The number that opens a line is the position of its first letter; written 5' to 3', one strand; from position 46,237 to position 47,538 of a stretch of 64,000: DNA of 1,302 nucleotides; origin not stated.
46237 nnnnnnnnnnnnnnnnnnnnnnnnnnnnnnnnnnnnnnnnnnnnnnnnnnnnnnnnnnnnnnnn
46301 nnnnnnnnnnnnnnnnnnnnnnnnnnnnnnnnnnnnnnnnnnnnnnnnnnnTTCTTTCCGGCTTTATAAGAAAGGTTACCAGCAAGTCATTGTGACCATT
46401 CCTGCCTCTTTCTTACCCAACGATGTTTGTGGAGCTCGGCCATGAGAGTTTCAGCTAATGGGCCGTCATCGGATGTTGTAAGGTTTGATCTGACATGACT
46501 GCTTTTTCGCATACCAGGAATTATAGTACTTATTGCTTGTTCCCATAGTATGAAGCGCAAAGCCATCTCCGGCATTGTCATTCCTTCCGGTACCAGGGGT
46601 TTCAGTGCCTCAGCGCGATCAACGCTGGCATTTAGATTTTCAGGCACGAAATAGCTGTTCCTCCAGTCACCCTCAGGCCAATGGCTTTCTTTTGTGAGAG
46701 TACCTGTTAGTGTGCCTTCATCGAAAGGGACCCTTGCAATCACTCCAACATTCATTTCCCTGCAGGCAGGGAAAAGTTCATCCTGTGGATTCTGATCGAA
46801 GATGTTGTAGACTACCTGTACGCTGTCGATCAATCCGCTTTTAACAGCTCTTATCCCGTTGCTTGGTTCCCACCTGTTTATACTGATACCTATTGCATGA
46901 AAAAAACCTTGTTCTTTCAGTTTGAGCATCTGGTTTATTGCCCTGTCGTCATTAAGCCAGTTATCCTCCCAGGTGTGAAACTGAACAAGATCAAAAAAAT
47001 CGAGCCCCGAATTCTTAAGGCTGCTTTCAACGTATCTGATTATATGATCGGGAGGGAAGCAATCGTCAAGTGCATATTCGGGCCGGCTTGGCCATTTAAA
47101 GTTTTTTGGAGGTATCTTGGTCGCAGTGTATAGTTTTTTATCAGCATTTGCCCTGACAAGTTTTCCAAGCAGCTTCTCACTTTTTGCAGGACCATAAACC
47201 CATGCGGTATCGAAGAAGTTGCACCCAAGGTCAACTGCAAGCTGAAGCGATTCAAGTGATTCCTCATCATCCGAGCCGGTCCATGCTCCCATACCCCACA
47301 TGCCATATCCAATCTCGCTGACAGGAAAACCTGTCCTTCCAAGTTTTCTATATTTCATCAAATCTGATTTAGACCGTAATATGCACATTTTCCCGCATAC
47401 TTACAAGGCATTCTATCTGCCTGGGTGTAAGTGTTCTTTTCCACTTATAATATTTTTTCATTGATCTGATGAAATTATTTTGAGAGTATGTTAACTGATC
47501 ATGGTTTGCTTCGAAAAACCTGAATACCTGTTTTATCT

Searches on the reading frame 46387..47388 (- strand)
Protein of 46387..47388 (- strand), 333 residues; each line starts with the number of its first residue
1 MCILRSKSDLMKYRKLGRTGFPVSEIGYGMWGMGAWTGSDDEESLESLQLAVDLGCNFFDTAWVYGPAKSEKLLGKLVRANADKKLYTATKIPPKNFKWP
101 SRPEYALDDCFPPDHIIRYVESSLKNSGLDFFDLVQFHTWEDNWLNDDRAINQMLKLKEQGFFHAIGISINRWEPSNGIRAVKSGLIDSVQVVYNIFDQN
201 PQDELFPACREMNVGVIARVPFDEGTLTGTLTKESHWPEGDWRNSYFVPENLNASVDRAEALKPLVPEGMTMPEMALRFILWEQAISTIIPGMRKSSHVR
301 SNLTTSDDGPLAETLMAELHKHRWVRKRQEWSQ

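Call 93: search_protein_families(library=pfam, proteins=[window:46387-47388:-], max_evalue=0.00001)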
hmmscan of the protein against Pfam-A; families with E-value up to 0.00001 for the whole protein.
window:46387-47388:- (333 aa): 1 family
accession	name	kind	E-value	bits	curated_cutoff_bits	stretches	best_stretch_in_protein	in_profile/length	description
PF00248.27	Aldo_ket_red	-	1.6e-45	155.9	24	1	25-321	1-288/291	Aldo/keto reductase family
